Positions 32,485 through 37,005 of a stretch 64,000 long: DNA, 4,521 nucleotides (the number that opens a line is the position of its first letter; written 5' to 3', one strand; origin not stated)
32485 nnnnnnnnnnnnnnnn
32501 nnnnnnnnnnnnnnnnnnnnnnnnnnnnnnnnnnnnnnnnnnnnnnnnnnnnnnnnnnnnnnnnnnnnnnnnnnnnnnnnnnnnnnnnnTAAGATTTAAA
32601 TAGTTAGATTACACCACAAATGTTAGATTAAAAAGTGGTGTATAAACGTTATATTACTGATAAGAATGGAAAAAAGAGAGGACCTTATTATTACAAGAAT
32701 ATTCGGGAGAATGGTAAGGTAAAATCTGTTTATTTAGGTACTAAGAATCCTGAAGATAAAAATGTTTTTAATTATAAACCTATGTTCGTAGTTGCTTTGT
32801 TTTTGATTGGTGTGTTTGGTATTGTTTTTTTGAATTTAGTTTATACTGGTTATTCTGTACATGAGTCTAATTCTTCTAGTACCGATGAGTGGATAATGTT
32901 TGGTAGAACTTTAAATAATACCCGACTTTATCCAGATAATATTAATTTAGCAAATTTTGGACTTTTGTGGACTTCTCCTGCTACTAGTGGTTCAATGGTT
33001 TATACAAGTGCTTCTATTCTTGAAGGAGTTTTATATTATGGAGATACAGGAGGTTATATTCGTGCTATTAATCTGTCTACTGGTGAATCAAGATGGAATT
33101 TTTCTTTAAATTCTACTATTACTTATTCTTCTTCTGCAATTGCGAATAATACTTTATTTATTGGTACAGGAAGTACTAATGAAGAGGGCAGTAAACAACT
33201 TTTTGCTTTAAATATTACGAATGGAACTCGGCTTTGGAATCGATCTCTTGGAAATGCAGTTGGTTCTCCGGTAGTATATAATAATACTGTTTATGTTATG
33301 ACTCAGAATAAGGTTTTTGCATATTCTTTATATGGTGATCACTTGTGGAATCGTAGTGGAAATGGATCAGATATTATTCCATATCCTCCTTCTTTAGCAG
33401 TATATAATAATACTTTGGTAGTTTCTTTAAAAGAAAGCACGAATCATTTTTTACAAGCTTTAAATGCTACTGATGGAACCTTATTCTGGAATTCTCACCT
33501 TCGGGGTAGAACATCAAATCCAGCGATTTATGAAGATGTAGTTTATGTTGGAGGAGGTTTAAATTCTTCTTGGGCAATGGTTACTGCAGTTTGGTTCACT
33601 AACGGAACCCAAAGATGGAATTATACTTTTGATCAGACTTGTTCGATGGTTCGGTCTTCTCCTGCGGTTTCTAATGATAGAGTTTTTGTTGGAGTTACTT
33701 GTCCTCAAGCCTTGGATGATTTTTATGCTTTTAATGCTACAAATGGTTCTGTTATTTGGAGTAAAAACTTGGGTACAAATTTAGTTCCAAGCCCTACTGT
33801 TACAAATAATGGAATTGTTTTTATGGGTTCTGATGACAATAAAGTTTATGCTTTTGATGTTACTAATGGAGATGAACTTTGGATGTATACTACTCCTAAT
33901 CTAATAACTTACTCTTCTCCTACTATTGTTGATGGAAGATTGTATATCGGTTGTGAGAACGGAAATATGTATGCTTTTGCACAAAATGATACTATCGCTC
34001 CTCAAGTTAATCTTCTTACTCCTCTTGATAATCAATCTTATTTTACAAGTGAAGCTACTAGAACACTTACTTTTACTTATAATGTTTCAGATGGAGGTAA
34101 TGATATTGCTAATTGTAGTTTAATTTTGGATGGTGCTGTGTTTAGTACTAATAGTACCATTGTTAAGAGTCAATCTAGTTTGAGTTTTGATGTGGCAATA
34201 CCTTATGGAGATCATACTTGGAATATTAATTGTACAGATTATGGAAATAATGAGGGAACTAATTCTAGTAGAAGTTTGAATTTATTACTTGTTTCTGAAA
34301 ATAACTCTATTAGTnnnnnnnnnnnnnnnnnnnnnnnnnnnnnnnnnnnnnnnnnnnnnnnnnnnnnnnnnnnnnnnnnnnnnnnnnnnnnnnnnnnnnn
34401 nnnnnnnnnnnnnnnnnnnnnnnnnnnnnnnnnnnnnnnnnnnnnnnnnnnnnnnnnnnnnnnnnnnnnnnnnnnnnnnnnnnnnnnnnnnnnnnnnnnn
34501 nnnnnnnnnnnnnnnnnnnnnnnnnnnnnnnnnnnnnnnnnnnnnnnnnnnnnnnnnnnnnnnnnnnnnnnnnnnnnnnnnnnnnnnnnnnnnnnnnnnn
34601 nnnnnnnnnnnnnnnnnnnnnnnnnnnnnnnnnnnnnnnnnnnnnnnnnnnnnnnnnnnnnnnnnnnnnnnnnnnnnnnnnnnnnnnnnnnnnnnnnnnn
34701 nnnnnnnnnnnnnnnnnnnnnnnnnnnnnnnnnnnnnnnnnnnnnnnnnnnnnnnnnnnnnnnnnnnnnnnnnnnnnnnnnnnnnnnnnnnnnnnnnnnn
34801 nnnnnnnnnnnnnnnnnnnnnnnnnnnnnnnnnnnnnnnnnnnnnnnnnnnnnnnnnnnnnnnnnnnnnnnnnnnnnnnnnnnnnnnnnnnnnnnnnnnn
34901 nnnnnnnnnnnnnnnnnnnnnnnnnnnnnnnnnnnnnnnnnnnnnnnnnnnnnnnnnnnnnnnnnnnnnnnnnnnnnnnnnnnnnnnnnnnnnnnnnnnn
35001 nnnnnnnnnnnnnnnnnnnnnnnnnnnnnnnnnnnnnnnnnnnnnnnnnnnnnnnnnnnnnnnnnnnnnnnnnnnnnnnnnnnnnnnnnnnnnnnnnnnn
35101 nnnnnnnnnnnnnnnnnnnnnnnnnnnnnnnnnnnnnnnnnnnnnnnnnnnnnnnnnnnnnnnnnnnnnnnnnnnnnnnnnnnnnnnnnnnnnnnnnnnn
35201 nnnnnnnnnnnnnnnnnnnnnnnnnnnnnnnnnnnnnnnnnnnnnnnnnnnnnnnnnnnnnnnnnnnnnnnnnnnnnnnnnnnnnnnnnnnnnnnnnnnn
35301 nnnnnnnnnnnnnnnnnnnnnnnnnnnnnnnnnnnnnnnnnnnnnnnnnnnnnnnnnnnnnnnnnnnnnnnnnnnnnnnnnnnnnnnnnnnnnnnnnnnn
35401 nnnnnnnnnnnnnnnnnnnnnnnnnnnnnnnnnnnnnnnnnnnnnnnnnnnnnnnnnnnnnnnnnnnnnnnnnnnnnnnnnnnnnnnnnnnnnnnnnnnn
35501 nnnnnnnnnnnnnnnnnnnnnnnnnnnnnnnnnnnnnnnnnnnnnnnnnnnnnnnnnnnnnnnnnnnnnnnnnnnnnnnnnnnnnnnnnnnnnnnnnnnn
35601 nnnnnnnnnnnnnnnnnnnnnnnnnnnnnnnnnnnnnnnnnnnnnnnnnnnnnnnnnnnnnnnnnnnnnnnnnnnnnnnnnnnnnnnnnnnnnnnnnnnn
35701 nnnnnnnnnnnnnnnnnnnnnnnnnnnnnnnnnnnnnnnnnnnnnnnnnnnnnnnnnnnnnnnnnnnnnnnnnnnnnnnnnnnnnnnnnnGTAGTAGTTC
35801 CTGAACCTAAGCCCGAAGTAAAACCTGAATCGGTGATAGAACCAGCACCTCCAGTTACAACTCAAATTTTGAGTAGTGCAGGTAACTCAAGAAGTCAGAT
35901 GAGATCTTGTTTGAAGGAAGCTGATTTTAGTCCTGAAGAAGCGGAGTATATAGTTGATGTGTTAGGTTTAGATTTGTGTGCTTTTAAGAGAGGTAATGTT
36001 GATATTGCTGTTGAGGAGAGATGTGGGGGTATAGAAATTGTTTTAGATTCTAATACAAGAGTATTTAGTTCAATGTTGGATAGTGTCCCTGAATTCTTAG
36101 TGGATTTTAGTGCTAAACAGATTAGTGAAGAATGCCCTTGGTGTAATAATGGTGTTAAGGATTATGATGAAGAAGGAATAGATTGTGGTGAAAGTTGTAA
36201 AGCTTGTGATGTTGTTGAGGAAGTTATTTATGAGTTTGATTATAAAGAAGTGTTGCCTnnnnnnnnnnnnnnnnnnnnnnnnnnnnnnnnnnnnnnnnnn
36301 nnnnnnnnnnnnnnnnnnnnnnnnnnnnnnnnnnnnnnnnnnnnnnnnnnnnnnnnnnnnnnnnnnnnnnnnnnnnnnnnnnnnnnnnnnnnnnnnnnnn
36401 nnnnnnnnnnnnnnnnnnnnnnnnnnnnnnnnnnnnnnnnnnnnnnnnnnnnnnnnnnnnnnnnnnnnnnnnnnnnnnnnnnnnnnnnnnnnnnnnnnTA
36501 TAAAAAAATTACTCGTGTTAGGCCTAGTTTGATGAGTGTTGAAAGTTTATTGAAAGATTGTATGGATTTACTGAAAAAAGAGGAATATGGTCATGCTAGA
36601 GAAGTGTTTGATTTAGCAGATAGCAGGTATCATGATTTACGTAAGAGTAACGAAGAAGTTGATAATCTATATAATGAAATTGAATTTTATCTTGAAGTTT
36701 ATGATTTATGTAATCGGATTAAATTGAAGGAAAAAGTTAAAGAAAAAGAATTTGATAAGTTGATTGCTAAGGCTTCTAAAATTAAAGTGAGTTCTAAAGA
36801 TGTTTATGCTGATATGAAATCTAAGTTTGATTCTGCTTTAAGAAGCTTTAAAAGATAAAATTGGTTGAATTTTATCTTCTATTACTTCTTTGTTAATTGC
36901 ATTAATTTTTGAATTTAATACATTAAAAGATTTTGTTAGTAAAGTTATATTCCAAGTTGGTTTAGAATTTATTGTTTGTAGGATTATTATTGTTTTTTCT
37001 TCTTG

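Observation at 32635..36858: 1407-aa double-module PQQ beta-propeller surface protein with unusual topology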

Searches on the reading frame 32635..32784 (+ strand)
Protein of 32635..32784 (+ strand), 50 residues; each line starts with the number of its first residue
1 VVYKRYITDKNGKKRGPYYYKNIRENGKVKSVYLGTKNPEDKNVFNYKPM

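Call 36: find_homologous_proteins(query=window:32635-32784:+, max_evalue=10)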
Query seq(50 aa) (50 aa): 1 proteins with E <= 10 among 2 candidates.
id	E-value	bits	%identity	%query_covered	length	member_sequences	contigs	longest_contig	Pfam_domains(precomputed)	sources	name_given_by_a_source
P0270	3.1e-17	79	76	90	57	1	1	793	PF20586.4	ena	-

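Call 38: search_protein_families(library=pfam, proteins=[P0270, window:32635-32784:+], max_evalue=10)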
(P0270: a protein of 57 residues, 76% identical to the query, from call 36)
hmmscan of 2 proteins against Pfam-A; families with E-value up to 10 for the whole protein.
P0270 (57 aa): 1 family
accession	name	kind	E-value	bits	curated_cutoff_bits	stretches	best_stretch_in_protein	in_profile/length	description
PF07913.16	DUF1678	-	0.17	12.1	25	1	11-41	38-71/196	Protein of unknown function (DUF1678)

seq(50 aa): 0 families

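Call 46: find_encoding_contigs(protein=P0270, flank=2000, max_places=3)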
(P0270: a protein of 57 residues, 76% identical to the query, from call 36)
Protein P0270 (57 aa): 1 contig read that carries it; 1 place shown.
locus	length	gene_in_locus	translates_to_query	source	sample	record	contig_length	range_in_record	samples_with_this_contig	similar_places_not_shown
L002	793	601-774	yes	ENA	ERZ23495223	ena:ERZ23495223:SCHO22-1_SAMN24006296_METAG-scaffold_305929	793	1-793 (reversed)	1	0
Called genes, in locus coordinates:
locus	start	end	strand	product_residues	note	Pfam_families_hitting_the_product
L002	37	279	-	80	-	-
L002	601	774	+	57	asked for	PF20586:DUF6788 (weak)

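Call 90: find_related_loci(query=A7, collection=metagenome_contigs, flank=6000)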
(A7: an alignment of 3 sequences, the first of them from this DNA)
Query A7 (49 aa) in metagenome_contigs; peptide patterns used: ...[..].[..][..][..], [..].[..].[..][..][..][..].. (x = any residue, [..] = any of these).
600 stretches matched a pattern (row limit reached: there are more); 15 encode a relative of the query (tblastn E <= 1e-3); 15 distinct loci.
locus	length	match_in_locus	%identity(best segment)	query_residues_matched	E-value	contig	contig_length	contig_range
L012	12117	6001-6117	65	1-39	6e-13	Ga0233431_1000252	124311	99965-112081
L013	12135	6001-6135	60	1-46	2e-11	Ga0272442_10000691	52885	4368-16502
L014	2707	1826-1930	64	1-35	3e-11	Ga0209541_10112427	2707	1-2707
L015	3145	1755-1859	72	1-35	5e-11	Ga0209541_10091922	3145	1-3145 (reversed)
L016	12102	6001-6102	74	3-36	1e-10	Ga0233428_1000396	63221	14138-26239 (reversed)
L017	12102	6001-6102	74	3-36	1e-10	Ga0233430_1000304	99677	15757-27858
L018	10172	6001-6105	64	1-35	2e-9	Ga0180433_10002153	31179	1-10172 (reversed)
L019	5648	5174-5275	63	1-35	4e-9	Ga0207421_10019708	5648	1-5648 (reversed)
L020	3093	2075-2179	53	1-35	1e-7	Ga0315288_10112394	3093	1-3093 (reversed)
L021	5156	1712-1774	81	16-35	6e-7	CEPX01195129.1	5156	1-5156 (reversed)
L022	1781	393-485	52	10-40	2e-6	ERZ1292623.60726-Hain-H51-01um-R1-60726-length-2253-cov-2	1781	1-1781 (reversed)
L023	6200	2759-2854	50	2-35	3e-6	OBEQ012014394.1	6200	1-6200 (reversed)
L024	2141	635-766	39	2-47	4e-6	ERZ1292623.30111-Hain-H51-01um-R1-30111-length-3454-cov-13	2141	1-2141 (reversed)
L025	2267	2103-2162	60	17-36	2e-5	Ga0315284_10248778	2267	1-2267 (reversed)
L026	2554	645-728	50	10-37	2e-5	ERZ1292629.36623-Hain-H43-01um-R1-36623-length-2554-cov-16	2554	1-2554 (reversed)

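Call 93: search_protein_families(library=pfam, proteins=[L012:6001-8247:+, L013:6001-9852:+, L016:5998-12102:+, L018:6001-10170:+, L021:1673-5155:+, L023:2759-6199:+, L022:375-1673:+], max_evalue=0.0001)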
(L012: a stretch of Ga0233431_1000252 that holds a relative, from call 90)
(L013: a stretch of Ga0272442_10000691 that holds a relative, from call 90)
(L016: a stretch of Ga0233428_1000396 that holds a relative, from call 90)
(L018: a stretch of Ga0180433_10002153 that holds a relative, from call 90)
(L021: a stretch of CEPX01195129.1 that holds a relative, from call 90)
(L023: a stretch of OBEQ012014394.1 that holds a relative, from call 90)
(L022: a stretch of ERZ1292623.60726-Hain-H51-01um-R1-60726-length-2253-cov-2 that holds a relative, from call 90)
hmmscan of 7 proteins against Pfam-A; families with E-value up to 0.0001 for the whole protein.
L012:6001-8247:+ (749 aa): 2 families
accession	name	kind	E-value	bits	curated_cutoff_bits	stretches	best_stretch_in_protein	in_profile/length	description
PF17186.10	Lipocalin_9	-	2.7e-15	57.1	26.2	1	622-738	5-128/131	Lipocalin-like domain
PF07143.17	CrtC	-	1e-11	46.3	22.5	1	515-611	75-167/168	CrtC N-terminal lipocalin domain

L013:6001-9852:+ (1284 aa): 0 families

L016:5998-12102:+ (2035 aa): 1 family
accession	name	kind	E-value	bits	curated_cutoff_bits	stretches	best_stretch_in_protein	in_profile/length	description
PF13385.13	Laminin_G_3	-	9.1e-17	62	27.6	1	1686-1851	1-151/151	Concanavalin A-like lectin/glucanases superfamily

L018:6001-10170:+ (1390 aa): 2 families
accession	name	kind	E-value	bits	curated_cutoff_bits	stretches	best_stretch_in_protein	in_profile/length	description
PF11617.13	Cu-binding_MopE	-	3.4e-21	75.6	27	1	159-188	1-30/30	Putative metal-binding motif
PF13385.13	Laminin_G_3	-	3.1e-18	66.8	27.6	1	1096-1246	1-150/151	Concanavalin A-like lectin/glucanases superfamily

L021:1673-5155:+ (1161 aa): 0 families

L023:2759-6199:+ (1147 aa): 1 family
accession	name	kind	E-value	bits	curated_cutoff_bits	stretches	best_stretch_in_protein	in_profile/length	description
PF00082.27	Peptidase_S8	-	6.9e-33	114.6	21.8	1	302-527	1-273/288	Subtilase family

L022:375-1673:+ (433 aa): 1 family
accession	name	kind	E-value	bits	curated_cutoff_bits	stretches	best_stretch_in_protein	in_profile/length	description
PF00082.27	Peptidase_S8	-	3.1e-13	50.1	21.8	1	330-427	1-119/288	Subtilase family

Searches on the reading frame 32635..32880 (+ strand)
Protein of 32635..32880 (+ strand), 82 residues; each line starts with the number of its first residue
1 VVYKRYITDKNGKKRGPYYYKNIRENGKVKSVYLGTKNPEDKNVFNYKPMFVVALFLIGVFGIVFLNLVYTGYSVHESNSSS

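Call 12: search_protein_families(library=pfam, proteins=[window:32635-32880:+], max_evalue=10)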
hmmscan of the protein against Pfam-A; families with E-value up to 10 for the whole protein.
seq(82 aa): 0 families

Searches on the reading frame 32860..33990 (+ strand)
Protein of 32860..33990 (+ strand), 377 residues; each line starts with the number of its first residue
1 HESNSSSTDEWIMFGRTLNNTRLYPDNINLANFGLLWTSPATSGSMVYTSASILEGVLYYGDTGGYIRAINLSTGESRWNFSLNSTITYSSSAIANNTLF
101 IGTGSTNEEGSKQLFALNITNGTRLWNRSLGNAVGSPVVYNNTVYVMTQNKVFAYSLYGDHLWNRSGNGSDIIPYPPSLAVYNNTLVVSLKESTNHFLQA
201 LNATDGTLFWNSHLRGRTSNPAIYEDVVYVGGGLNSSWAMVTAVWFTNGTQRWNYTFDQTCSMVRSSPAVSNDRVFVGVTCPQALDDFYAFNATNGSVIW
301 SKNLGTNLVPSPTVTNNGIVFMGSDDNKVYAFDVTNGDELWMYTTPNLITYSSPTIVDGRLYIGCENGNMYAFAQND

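Call 64: search_solved_structures(query=window:32860-33990:+, max_evalue=0.00001)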
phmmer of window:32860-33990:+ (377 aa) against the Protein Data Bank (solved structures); distinct sequences matched with E-value up to 0.00001: 49.
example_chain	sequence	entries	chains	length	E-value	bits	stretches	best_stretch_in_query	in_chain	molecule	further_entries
6tji_A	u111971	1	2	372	2.3e-39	138.9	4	248-373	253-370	Cake10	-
6tjh_A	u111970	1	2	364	9.9e-39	136.8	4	248-373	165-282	Cake9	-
6tjg_A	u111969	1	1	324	3.3e-35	125.2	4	289-373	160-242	Cake8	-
8prj_A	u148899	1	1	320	4.4e-28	101.7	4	248-374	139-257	v31Bagel8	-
6tjf_A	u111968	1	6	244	7.3e-27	97.7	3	289-373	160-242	Cake6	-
3hxj_A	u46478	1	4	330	3.8e-23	85.5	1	248-373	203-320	Pyrrolo-quinoline quinone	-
7eq5_A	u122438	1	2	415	5.4e-22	81.7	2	248-374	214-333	Membrane associated protein kinase with beta-propeller domain, pyrrolo-quinoline quinone b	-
6tje_A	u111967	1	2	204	1e-21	80.8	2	248-373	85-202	Cake5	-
7evf_AA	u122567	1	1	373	1.7e-21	80.1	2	249-374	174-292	PQQ_3 domain-containing protein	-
7awy_A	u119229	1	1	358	1.9e-20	76.6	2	248-372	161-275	Scone-R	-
7dxn_A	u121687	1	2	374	1.2e-19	74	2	249-374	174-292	Membrane associated protein kinase with beta-propeller domain, pyrrolo-quinoline quinone b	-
6tjd_A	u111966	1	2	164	3.9e-18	69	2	289-373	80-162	Cake4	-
8pra_A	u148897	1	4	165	8.3e-16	61.3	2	288-373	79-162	Cell surface protein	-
8orr_AAA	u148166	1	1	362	7e-15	58.3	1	52-150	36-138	Outer membrane protein assembly factor BamB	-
8prs_A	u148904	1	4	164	2.2e-14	56.6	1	288-375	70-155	nvBagel4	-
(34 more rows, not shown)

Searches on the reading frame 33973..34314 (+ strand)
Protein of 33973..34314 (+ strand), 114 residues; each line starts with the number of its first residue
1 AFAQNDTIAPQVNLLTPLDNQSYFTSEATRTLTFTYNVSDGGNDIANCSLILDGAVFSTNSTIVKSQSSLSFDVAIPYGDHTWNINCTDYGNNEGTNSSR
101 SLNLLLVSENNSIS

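Call 12: search_protein_families(library=pfam, proteins=[window:33973-34314:+], max_evalue=10)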
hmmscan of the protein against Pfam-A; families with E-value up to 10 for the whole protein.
seq(114 aa): 2 families
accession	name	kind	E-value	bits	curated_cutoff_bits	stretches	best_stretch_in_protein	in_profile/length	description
PF17957.7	Big_7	-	0.00036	21.6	24.1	1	10-82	1-67/70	Bacterial Ig domain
PF13205.12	Big_5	-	0.059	14.5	23.6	1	6-45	1-40/105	Bacterial Ig-like domain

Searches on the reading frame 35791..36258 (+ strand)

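Call 12: search_protein_families(library=pfam, proteins=[window:35791-36258:+], max_evalue=10)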
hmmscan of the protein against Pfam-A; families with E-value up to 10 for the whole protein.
seq(156 aa): 2 families
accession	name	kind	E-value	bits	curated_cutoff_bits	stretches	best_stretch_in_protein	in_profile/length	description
PF09012.17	FeoC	-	0.17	12.4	21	1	125-148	46-69/69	FeoC like transcriptional regulator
PF21982.2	RecX_HTH1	-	0.39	11.2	26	1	27-56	9-38/40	RecX, first three-helix domain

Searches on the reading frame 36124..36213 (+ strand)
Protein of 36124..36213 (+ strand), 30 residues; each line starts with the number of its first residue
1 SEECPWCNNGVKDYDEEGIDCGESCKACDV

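Call 77: search_solved_structures(query=A5, max_evalue=10, show_alignments=3)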
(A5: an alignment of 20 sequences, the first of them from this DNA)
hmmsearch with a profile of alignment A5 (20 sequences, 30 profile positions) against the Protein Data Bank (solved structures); distinct sequences matched with E-value up to 10: 1.
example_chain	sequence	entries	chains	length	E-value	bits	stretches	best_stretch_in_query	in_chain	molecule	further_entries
5aie_A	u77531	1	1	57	1.1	12.4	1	3-15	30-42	GENERAL NEGATIVE REGULATOR OF TRANSCRIPTION SUBUNIT 4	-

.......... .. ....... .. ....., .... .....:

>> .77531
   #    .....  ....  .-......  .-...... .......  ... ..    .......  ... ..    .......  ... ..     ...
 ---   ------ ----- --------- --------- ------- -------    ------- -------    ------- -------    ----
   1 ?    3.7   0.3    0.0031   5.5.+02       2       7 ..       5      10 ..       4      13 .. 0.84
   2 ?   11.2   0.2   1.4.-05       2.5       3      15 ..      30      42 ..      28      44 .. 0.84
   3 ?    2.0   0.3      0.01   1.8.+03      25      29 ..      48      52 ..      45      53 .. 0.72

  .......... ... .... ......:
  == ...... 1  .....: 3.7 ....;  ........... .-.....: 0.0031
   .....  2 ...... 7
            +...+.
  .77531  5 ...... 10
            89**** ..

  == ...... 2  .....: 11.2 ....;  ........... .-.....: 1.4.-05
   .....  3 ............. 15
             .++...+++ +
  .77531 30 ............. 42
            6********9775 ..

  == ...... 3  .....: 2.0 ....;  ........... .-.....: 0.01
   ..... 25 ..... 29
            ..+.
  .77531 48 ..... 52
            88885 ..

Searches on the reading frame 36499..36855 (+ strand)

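Call 12: search_protein_families(library=pfam, proteins=[window:36499-36855:+], max_evalue=10)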
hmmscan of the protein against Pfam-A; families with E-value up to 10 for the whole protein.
seq(119 aa): 4 families
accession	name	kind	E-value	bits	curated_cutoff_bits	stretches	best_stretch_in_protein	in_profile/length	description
PF13422.11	DUF4110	-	0.022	15.2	27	1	34-60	50-76/95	Domain of unknown function (DUF4110)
PF25101.1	Spectrin_7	-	0.053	14.3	27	1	5-72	4-73/99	Animal spectrin repeats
PF01895.24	PhoU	-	0.06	14.2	23.5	1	14-64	8-47/89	PhoU domain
PF17448.7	YqaH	-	0.09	13.5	31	1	74-102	27-55/88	Uncharacterized YqaH-like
